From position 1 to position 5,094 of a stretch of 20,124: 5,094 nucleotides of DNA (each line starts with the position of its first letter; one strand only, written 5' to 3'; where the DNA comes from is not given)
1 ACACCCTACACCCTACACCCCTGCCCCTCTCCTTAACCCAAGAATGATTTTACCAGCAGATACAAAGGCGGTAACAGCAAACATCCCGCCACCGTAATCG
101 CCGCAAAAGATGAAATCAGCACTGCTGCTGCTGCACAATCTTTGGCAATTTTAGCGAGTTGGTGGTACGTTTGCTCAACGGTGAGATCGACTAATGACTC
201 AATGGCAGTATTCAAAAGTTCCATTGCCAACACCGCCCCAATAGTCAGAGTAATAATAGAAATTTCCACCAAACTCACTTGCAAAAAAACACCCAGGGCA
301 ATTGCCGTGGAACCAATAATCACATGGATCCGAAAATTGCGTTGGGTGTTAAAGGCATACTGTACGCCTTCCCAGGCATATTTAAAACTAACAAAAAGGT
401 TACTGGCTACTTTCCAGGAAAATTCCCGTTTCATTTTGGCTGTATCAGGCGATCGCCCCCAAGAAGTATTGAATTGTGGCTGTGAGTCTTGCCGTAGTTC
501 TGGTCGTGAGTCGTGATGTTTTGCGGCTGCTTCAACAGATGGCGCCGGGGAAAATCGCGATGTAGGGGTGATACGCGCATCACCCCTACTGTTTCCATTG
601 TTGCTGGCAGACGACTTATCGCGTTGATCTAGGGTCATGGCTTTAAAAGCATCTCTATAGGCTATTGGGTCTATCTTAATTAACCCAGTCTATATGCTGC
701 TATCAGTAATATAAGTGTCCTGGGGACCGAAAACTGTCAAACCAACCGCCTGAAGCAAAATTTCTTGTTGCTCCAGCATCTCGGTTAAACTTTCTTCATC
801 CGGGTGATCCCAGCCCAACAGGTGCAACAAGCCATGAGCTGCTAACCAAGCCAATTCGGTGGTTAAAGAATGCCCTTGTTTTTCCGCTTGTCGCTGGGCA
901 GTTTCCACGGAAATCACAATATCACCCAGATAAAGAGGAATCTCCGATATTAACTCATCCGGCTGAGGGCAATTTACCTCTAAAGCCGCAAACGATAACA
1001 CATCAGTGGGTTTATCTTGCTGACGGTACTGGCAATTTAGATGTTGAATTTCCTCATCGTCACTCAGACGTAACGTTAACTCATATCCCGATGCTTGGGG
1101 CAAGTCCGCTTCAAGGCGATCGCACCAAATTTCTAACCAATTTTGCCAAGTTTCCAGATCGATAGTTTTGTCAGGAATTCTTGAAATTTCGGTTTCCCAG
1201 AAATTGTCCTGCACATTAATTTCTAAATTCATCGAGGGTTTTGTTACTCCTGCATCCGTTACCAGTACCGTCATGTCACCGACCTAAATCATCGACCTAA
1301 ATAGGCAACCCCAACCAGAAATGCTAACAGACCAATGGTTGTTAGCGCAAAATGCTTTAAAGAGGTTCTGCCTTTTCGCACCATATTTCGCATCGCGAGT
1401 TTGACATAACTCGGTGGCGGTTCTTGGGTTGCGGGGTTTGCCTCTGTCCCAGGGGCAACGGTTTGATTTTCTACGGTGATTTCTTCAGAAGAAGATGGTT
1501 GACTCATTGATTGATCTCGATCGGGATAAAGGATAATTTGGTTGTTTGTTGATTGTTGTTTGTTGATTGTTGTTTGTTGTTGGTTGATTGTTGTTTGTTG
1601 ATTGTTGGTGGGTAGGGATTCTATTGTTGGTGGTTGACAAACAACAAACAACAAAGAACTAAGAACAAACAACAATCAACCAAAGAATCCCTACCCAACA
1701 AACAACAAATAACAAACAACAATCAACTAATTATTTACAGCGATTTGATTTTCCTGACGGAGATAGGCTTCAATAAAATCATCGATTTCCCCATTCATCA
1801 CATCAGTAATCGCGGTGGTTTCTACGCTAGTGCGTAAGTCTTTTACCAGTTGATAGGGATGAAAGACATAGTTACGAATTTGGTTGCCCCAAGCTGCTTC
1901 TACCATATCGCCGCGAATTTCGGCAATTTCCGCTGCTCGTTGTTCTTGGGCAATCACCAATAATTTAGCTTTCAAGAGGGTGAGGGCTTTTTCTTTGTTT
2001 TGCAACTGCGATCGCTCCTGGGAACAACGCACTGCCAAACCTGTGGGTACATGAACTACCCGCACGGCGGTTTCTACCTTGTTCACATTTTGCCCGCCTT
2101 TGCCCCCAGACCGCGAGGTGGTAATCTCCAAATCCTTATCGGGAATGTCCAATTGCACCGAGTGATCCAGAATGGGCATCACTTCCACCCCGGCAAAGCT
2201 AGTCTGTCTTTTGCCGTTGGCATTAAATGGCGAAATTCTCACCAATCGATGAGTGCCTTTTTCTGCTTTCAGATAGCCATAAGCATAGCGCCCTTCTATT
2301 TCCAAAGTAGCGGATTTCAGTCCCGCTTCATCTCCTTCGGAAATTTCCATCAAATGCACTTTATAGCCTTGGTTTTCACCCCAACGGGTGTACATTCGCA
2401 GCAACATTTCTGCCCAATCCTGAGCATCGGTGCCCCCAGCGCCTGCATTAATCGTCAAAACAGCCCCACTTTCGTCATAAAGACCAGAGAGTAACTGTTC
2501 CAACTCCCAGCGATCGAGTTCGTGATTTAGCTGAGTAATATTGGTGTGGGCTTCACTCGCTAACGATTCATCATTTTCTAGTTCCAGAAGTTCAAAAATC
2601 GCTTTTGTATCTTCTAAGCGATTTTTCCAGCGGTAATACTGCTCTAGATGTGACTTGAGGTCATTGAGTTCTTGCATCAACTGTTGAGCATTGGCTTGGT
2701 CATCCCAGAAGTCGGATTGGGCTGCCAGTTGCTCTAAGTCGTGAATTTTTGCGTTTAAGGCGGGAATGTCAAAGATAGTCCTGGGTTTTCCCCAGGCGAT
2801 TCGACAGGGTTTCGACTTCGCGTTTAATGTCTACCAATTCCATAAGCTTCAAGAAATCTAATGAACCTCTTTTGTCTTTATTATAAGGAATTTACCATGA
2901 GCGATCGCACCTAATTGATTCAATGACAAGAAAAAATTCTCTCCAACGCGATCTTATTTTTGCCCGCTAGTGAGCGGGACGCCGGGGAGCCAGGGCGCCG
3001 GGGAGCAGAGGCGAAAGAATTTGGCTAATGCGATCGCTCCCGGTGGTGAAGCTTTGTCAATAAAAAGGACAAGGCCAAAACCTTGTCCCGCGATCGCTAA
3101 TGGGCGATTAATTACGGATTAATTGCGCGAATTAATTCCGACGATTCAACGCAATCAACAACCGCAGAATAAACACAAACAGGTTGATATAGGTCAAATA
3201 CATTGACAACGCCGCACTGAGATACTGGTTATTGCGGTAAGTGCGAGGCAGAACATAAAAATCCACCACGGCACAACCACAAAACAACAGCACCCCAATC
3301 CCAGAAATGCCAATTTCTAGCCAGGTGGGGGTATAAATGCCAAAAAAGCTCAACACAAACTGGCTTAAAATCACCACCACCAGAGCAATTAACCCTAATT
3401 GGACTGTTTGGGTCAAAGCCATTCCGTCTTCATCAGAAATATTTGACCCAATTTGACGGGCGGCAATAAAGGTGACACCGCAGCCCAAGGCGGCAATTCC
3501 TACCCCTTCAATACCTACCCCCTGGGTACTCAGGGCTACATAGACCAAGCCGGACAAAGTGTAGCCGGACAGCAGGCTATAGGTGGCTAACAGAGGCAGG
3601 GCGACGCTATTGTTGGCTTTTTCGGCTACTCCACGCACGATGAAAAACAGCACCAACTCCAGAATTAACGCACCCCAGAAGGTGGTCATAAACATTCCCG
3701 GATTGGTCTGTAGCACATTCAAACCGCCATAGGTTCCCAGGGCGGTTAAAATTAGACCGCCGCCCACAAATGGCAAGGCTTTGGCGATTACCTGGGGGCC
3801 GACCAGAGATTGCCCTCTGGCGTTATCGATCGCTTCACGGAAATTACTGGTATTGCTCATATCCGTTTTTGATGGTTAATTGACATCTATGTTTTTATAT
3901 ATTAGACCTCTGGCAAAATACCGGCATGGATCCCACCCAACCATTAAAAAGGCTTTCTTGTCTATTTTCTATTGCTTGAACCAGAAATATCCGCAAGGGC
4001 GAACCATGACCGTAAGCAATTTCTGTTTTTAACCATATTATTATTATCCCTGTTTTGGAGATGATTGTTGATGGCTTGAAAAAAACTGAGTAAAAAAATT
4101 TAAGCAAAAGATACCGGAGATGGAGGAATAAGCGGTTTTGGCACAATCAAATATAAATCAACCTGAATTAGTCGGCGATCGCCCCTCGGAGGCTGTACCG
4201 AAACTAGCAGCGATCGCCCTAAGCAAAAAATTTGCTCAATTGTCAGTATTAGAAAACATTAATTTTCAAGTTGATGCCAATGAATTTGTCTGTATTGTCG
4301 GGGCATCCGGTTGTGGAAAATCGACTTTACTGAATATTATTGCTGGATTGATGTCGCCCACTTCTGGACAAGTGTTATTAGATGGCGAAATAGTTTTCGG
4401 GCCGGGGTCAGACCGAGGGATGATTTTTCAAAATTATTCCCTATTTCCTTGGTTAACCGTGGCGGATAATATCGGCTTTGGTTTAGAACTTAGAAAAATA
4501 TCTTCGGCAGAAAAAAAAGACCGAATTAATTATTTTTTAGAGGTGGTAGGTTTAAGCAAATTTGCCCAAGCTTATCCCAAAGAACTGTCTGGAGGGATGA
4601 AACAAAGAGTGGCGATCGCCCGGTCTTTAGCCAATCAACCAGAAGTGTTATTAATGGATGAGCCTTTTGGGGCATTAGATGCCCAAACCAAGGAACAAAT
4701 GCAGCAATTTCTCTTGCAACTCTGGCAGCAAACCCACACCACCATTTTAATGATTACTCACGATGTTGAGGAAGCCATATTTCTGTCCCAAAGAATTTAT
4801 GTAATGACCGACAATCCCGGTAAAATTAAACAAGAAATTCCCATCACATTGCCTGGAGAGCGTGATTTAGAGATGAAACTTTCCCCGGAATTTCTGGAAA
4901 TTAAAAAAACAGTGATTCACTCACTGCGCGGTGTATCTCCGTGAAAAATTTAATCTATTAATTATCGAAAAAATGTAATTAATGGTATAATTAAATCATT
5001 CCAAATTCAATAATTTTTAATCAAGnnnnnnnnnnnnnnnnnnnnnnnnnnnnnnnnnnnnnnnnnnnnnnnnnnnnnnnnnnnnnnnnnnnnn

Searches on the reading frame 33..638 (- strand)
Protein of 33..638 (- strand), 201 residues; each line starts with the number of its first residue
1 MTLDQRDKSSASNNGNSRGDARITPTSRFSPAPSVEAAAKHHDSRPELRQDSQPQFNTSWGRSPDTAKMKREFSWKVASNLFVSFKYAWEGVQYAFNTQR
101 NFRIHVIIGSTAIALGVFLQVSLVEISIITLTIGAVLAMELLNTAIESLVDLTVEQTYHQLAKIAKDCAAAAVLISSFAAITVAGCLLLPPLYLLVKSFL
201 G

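Call 36: search_protein_families(library=pfam, proteins=[window:33-638:-], max_evalue=0.001)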
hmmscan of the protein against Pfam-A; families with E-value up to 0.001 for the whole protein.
window:33-638:- (201 aa): 1 family
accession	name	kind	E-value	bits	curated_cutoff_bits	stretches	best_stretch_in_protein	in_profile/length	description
PF01219.24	DAGK_prokar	-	3.2e-34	117.3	22.3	1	86-187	1-101/102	Prokaryotic diacylglycerol kinase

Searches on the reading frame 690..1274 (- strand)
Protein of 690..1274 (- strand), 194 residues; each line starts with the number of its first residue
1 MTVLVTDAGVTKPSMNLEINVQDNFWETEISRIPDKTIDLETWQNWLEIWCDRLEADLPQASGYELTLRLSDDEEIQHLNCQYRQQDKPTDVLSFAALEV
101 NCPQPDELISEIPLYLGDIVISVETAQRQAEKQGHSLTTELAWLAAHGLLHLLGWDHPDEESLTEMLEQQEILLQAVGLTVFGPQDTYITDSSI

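Call 36: search_protein_families(library=pfam, proteins=[window:690-1274:-], max_evalue=0.001)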
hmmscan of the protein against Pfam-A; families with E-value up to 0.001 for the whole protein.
window:690-1274:- (194 aa): 1 family
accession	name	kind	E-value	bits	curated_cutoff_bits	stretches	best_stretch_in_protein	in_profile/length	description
PF02130.23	YbeY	-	2.4e-38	131.4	25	1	42-175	6-127/129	Endoribonuclease YbeY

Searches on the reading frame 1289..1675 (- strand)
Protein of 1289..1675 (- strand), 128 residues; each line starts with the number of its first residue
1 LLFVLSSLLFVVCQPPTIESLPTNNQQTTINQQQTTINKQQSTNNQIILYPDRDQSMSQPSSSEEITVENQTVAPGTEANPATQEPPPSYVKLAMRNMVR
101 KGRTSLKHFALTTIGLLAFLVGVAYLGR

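Call 36: search_protein_families(library=pfam, proteins=[window:1289-1675:-], max_evalue=0.001)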
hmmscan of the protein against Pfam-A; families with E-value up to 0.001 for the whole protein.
window:1289-1675:- (128 aa): 1 family
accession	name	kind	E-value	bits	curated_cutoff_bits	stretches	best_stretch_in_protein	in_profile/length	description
PF11688.13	DUF3285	-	3.1e-28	97.9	25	1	85-128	1-44/44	Protein of unknown function (DUF3285)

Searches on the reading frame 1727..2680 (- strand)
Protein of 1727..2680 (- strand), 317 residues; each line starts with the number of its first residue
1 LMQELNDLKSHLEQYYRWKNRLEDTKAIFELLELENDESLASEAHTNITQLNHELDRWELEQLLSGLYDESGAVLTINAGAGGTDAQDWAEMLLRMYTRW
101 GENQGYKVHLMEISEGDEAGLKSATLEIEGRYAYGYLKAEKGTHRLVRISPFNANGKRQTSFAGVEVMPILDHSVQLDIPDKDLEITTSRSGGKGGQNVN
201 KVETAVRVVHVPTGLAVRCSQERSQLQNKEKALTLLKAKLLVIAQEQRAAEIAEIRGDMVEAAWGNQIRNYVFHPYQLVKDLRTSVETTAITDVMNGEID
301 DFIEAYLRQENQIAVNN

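Call 36: search_protein_families(library=pfam, proteins=[window:1727-2680:-], max_evalue=0.001)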
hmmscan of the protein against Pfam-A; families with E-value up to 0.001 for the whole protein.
window:1727-2680:- (317 aa): 2 families
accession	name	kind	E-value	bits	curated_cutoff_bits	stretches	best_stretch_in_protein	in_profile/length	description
PF03462.23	PCRF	-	4e-53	180.5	24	1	2-165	28-194/194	PCRF domain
PF00472.26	RF-1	-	1e-36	125.8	35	1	175-283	3-116/116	RF-1 domain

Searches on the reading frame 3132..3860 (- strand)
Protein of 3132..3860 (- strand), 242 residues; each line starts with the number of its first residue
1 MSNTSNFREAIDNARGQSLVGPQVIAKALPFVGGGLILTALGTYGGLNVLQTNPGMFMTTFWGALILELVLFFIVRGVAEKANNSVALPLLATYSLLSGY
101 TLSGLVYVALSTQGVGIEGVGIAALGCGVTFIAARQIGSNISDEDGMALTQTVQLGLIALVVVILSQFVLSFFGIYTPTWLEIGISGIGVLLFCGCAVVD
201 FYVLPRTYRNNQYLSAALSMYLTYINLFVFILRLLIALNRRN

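Call 36: search_protein_families(library=pfam, proteins=[window:3132-3860:-], max_evalue=0.001)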
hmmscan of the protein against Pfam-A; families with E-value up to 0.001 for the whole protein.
window:3132-3860:- (242 aa): 2 families
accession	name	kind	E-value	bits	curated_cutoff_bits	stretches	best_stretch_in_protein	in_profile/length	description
PF01027.25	Bax1-I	-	1.8e-32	113.3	34.1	1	23-235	2-207/207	Inhibitor of apoptosis-promoting Bax1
PF12811.12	BaxI_1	-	5.9e-07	29.8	26.2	1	36-239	37-232/233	Bax inhibitor 1 like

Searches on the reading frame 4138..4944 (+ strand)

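Call 36: search_protein_families(library=pfam, proteins=[window:4138-4944:+], max_evalue=0.001)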
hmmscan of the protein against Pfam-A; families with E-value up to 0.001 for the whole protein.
window:4138-4944:+ (268 aa): 10 families
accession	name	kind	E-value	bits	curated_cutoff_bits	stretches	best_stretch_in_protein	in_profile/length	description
PF00005.33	ABC_tran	-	1.1e-35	123.6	25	1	38-177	1-136/137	ABC transporter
PF02463.25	SMC_N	-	2.8e-05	24.1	40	0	143-212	130-201/220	RecF/RecN/SMC N terminal domain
PF13304.12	AAA_21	-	6.7e-05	23.5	27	0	50-72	1-23/304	AAA domain, putative AbiEii toxin, Type IV TA system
PF20703.3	nSTAND1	-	0.00015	22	27.1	1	41-76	26-59/379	Novel STAND NTPase 1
PF13555.12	AAA_29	-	0.0002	21.5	27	1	43-76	17-50/61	P-loop containing region of AAA domain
PF00004.35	AAA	-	0.00023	22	21.2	0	51-72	1-22/131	ATPase family associated with various cellular activities (AAA)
PF03193.22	RsgA_GTPase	-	0.00026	21.3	30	0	38-70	97-128/174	RsgA GTPase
PF20720.3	nSTAND3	-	0.0006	20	27.2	0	37-69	6-38/155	Novel STAND NTPase 3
PF13476.12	AAA_23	-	0.00066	20.8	27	0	39-69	13-40/201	AAA domain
PF00910.28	RNA_helicase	-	0.00074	20.4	21.5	0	51-72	1-22/105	RNA helicase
